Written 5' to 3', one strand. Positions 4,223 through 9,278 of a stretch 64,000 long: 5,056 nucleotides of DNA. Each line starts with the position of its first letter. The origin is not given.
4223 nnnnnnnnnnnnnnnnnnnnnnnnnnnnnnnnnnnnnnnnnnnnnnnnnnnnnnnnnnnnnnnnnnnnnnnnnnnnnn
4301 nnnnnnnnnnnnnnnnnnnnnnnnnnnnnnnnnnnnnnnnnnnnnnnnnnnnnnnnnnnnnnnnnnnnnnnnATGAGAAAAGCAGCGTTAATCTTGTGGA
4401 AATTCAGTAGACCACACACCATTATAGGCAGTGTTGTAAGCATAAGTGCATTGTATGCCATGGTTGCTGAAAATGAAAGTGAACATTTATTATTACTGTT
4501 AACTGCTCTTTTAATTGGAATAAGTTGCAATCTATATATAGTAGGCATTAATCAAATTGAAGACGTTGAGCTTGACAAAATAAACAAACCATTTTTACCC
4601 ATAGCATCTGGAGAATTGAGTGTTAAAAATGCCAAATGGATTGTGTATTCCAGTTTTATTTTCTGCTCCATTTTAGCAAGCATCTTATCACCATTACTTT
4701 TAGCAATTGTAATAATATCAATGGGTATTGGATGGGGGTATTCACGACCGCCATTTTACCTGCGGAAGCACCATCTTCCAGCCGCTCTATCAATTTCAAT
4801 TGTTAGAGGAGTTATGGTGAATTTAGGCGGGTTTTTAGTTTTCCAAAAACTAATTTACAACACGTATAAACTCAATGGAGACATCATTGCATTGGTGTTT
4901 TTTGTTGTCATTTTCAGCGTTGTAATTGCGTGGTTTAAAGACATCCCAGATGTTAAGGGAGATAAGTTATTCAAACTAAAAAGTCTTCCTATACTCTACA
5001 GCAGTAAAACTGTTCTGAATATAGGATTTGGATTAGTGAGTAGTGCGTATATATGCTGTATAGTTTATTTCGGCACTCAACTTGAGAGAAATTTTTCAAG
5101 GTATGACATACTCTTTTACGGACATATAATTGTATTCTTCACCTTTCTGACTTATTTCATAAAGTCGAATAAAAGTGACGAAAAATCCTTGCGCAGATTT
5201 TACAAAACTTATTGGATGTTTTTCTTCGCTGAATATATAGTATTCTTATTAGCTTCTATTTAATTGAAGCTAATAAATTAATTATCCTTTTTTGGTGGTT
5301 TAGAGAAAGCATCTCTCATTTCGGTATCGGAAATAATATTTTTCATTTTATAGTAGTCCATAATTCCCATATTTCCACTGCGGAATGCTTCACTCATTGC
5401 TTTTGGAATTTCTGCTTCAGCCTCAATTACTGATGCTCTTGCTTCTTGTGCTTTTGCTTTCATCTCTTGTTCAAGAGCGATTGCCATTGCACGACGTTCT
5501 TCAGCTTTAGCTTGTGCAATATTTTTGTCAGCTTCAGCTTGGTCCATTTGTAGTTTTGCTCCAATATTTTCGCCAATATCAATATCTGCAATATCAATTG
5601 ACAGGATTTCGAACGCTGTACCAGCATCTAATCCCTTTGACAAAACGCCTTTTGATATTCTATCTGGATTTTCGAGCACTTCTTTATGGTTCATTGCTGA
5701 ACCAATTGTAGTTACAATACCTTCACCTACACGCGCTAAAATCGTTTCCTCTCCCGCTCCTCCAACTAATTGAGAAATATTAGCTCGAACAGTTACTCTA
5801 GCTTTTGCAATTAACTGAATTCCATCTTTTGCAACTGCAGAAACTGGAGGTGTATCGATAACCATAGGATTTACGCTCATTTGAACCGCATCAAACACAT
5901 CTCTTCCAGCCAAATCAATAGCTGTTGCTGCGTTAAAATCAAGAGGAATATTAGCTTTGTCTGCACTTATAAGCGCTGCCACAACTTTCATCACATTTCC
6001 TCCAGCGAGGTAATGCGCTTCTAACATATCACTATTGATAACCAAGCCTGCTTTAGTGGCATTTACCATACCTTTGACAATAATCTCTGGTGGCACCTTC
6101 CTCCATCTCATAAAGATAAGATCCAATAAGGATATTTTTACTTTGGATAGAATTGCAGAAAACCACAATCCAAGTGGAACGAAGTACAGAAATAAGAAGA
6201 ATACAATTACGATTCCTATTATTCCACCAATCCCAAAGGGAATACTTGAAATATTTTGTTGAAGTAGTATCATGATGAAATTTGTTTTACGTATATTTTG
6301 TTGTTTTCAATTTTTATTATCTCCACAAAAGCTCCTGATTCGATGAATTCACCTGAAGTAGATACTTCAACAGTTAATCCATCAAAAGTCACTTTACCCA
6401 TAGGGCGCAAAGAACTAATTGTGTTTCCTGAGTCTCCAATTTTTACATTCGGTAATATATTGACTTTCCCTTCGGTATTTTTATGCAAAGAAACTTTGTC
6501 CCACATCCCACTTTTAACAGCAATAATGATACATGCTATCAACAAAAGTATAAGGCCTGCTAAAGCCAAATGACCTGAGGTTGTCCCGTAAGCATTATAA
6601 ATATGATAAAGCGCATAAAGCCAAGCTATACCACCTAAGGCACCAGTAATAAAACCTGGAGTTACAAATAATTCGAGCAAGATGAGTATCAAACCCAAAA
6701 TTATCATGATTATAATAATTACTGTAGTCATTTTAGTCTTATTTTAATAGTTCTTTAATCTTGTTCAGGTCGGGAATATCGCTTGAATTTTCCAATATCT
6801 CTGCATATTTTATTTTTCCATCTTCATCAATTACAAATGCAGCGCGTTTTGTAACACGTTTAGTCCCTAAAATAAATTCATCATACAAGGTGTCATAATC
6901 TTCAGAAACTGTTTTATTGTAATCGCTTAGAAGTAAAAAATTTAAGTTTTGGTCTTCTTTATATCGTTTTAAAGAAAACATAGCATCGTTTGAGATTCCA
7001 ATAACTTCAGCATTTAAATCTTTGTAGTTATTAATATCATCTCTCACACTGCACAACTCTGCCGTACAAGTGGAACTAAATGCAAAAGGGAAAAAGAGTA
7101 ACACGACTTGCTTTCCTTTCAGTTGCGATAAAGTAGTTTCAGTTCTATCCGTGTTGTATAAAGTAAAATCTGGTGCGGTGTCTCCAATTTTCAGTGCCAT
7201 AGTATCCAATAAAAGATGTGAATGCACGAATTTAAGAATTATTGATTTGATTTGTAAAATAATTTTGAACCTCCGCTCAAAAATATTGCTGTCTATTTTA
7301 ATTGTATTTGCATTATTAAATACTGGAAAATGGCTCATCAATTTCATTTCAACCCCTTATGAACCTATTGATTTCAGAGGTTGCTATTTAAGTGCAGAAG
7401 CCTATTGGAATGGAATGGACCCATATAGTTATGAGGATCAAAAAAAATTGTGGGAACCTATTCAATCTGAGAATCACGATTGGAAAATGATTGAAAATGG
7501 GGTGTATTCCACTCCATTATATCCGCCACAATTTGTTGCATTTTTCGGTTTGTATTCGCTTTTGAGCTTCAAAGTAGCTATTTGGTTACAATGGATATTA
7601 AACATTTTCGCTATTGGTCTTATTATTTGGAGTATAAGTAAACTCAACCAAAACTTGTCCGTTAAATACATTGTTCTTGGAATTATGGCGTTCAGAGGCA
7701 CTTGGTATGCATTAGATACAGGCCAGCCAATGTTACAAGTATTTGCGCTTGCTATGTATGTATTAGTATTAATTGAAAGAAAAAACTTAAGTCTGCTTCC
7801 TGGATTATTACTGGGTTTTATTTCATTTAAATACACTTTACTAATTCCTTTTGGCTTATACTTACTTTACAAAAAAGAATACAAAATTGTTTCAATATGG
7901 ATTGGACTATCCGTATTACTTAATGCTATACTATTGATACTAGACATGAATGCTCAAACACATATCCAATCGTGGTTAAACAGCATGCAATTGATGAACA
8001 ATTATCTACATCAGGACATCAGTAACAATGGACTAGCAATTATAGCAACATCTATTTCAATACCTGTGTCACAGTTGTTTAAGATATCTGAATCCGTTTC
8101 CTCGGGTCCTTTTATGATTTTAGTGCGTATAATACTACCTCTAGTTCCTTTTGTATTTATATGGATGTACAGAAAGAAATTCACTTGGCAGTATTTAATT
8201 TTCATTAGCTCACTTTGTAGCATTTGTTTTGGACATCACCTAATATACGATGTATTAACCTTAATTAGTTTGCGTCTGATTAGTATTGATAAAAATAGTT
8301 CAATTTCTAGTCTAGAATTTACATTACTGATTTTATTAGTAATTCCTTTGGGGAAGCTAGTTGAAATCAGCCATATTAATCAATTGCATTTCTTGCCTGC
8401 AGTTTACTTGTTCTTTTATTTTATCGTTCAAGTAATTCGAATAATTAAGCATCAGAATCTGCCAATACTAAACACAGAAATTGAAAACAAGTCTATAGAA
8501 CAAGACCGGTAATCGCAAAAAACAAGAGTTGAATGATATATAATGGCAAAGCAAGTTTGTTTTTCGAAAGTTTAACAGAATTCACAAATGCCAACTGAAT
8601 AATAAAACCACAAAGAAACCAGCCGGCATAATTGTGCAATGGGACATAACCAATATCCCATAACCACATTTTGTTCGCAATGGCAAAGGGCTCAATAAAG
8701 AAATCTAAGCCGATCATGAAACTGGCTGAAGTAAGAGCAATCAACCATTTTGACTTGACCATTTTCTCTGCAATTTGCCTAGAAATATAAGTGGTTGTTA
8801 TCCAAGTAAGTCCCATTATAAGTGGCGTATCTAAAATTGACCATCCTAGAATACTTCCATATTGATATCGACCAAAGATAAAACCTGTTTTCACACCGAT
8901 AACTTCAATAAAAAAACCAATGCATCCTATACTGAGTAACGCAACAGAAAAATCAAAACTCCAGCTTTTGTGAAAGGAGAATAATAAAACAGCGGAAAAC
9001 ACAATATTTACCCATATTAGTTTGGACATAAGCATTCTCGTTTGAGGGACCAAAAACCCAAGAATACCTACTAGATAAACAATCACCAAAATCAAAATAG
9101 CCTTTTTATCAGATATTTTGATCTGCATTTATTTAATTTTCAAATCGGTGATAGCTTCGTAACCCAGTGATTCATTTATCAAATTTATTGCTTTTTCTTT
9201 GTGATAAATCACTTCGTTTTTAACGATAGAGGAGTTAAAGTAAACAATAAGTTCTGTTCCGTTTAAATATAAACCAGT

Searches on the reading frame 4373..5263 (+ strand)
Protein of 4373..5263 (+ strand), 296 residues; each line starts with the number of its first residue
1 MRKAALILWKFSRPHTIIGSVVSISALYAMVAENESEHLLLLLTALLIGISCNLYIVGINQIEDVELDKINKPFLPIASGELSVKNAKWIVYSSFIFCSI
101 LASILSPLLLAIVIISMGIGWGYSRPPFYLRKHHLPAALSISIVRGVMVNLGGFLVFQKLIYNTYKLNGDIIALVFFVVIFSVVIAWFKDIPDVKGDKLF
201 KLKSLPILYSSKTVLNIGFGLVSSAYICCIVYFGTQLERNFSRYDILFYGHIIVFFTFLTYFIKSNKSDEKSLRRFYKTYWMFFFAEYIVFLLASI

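Call 61: search_protein_families(library=pfam, proteins=[window:4373-5263:+], max_evalue=0.001)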
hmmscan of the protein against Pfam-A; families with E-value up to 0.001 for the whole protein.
window:4373-5263:+ (296 aa): 1 family
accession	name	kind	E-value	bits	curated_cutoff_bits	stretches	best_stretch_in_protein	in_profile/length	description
PF01040.23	UbiA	-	1.7e-35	123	34.2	1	26-275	6-245/250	UbiA prenyltransferase family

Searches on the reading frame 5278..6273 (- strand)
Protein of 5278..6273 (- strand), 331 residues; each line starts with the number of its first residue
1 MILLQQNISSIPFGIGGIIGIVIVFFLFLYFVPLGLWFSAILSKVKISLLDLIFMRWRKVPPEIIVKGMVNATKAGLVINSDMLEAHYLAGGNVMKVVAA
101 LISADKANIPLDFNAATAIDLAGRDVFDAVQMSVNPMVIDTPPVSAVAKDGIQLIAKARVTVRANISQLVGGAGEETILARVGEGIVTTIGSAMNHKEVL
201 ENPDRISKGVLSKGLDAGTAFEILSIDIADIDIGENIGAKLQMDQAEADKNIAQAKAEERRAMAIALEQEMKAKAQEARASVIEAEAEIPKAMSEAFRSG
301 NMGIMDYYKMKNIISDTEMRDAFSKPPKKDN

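Call 18: search_protein_families(library=pfam, proteins=[window:5278-6273:-], max_evalue=0.001)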
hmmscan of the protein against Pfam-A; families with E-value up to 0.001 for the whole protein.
window:5278-6273:- (331 aa): 2 families
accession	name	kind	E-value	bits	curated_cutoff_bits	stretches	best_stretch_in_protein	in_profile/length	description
PF12127.13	FloA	-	1e-160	534.4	34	1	18-325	5-312/314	Flotillin-like protein FloA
PF01145.31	Band_7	-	0.00018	22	23.6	1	130-261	36-173/176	SPFH domain / Band 7 family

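Call 19: find_encoding_contigs(protein=window:5278-6273:-, flank=2000, max_places=4)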
Protein window:5278-6273:- (331 aa): no gene with exactly this product is on record in the collection.

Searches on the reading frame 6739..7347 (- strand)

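Call 61: search_protein_families(library=pfam, proteins=[window:6739-7347:-], max_evalue=0.001)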
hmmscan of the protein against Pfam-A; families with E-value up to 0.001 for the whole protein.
window:6739-7347:- (202 aa): 2 families
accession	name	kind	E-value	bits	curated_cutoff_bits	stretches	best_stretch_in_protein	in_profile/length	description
PF00578.27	AhpC-TSA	-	1.5e-34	119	26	1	54-181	1-123/124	AhpC/TSA family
PF08534.16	Redoxin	-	2.2e-26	92.8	26.6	1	54-196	2-146/148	Redoxin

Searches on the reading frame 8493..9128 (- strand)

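Call 61: search_protein_families(library=pfam, proteins=[window:8493-9128:-], max_evalue=0.001)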
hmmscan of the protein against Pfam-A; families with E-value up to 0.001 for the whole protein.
window:8493-9128:- (211 aa): 1 family
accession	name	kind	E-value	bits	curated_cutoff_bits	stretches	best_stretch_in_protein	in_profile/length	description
PF04240.17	Caroten_synth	-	3.9e-25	89.5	25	1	58-208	24-188/209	Carotenoid biosynthesis protein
